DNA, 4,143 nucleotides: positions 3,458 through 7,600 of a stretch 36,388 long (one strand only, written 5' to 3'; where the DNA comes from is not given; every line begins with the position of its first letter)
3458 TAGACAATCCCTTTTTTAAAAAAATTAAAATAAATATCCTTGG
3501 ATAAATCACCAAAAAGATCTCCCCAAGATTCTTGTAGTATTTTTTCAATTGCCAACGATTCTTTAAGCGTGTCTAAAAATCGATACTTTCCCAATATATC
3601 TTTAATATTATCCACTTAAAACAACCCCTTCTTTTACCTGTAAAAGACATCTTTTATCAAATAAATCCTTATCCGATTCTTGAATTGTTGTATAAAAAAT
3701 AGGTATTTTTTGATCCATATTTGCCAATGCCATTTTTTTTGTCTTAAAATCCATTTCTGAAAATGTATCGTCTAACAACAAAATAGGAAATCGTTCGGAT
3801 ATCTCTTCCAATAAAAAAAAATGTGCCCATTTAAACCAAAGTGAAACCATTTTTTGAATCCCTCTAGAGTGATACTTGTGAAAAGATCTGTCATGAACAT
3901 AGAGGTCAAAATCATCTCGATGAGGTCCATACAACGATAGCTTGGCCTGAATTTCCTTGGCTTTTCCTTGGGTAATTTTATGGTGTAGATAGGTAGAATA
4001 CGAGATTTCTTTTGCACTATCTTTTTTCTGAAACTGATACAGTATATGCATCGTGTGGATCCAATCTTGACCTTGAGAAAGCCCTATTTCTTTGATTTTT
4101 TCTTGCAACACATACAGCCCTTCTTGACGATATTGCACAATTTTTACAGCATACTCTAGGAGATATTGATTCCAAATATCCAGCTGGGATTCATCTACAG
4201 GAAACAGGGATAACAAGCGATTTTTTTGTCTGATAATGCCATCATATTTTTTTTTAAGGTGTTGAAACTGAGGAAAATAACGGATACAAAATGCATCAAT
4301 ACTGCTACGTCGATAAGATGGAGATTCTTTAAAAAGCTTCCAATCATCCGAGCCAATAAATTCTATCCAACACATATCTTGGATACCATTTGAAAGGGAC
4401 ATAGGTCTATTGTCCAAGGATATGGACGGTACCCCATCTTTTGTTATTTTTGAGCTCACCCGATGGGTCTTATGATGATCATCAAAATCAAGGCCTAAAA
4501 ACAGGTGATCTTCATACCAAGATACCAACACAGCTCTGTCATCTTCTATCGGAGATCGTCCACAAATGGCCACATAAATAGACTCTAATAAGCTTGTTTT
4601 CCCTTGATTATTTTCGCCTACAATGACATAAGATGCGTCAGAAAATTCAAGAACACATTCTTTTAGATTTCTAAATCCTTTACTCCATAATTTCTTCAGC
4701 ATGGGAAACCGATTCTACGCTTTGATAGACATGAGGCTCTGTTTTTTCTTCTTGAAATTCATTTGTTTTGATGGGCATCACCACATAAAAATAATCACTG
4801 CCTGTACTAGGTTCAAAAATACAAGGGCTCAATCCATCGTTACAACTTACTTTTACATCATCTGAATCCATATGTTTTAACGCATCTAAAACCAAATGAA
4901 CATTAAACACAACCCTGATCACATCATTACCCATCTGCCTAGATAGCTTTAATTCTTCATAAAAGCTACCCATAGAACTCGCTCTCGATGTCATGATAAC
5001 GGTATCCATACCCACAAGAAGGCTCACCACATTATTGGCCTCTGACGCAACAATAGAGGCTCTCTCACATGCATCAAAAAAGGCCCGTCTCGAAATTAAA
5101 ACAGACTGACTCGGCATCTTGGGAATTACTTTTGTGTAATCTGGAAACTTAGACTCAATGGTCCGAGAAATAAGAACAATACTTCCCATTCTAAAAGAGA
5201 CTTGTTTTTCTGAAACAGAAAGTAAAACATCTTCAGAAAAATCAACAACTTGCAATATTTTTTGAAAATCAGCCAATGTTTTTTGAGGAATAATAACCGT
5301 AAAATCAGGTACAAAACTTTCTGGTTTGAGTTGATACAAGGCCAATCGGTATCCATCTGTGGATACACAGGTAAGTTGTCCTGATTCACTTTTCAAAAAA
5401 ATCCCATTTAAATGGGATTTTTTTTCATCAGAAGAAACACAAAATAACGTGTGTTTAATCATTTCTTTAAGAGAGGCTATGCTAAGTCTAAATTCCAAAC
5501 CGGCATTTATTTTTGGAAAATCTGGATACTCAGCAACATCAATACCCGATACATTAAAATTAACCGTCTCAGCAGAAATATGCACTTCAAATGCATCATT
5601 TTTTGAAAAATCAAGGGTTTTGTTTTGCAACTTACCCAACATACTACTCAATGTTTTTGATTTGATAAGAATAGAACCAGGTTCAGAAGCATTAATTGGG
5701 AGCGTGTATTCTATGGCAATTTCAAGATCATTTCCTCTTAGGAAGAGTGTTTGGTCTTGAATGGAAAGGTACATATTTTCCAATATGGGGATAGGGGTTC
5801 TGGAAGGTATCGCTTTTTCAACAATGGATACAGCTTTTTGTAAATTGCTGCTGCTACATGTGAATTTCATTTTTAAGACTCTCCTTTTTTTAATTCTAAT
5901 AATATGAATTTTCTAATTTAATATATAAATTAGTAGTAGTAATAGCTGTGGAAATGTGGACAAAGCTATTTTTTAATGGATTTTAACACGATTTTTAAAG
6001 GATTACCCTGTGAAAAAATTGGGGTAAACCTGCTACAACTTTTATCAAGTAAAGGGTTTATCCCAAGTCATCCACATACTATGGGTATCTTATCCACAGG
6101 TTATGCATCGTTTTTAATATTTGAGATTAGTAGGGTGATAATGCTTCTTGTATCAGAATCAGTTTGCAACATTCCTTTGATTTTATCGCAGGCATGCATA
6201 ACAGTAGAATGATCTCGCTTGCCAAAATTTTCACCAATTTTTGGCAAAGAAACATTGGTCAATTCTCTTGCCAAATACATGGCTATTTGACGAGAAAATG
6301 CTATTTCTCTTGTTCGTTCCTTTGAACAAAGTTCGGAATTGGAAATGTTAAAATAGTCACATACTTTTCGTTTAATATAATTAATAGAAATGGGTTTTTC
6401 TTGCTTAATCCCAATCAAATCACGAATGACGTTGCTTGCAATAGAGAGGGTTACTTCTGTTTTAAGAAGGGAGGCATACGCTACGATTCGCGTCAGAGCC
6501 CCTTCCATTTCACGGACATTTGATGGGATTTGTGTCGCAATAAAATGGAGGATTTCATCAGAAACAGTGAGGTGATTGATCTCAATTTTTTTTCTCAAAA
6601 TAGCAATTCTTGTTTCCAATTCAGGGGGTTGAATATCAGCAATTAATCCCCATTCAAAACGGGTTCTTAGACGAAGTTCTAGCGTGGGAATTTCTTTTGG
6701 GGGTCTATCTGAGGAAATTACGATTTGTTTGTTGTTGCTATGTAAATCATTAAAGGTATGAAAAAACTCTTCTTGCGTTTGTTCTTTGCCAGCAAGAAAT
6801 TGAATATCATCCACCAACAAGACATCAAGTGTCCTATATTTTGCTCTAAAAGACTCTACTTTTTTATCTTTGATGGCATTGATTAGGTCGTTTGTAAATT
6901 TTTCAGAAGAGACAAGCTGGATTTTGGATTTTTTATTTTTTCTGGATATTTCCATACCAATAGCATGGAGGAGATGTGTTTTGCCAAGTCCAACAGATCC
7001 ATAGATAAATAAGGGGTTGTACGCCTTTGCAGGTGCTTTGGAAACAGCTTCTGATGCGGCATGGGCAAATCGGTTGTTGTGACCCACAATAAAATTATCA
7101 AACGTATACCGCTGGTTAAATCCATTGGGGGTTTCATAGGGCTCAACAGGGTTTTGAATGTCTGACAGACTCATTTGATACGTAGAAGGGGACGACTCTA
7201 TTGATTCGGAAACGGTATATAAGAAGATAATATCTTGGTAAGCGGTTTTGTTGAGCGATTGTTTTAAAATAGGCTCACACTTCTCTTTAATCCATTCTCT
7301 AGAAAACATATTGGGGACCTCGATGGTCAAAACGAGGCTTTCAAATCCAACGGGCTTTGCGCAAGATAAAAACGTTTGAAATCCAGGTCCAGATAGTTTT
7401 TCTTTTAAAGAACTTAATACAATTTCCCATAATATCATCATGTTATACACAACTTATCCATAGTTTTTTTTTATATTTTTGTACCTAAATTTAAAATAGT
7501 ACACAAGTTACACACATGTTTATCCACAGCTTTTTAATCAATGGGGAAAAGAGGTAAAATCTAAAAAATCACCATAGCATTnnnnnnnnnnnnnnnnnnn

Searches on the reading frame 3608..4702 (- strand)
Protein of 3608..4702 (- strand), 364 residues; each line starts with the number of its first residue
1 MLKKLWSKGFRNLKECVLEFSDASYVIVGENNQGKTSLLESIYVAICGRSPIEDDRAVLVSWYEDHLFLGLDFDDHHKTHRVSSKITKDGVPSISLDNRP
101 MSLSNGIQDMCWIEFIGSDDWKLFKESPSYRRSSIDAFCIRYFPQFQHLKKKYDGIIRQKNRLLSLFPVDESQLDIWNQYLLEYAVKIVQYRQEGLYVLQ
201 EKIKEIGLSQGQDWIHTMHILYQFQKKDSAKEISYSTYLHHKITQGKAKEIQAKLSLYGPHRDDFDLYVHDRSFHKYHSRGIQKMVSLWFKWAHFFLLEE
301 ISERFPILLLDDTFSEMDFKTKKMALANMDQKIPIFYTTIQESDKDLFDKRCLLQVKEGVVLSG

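Call 14: search_protein_families(library=pfam, proteins=[window:3608-4702:-], max_evalue=0.001)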
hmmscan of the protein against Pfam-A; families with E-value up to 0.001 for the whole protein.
window:3608-4702:- (364 aa): 3 families
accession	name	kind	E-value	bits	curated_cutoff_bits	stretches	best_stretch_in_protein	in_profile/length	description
PF13175.12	AAA_15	-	2.5e-09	37.7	32.1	1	2-44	3-45/374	AAA ATPase domain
PF02463.25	SMC_N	-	5.4e-08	33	40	1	1-44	1-47/220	RecF/RecN/SMC N terminal domain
PF13476.12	AAA_23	-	1.6e-07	32.6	27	1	8-70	5-56/201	AAA domain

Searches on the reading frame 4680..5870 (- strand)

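Call 14: search_protein_families(library=pfam, proteins=[window:4680-5870:-], max_evalue=0.001)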
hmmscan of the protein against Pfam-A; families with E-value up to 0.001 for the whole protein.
window:4680-5870:- (396 aa): 3 families
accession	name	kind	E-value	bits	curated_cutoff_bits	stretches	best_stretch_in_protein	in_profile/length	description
PF00712.24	DNA_pol3_beta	-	1.5e-31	109.5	24.4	1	1-118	1-119/120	DNA polymerase III beta subunit, N-terminal domain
PF02767.21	DNA_pol3_beta_2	-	2.4e-26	92.8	27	1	130-244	3-116/116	DNA polymerase III beta subunit, central domain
PF02768.20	DNA_pol3_beta_3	-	3.7e-19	69.1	27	1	247-367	2-120/121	DNA polymerase III beta subunit, C-terminal domain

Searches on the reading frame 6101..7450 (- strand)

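Call 13: search_protein_families(library=pfam, proteins=[window:6101-7450:-], max_evalue=0.001)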
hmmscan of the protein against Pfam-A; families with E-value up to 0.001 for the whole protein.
window:6101-7450:- (449 aa): 8 families
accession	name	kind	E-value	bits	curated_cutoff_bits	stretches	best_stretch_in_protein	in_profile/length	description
PF00308.24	Bac_DnaA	-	2.3e-73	246.1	23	1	112-271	2-161/162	Bacterial DnaA ATPAse domain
PF08299.17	Bac_DnaA_C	-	5.5e-32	110.1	31.5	1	357-424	2-69/69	Bacterial dnaA protein helix-turn-helix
PF11638.13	DnaA_N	-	1.5e-10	41.1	24.6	1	7-66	3-63/65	DnaA N-terminal domain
PF01695.23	IstB_IS21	-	4.9e-09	36.5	24.1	1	147-250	95-195/238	IstB-like ATP binding protein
PF00004.35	AAA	-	7.4e-07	30.1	21.2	1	148-263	2-125/131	ATPase family associated with various cellular activities (AAA)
PF13401.12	AAA_22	-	0.00048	20.9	27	0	147-241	8-114/130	AAA domain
PF13191.12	AAA_16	-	0.00056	20.9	32.6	1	135-236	15-123/167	AAA ATPase domain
PF01637.24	ATPase_2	-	0.00056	20.2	33.2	0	142-248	18-117/225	ATPase domain predominantly from Archaea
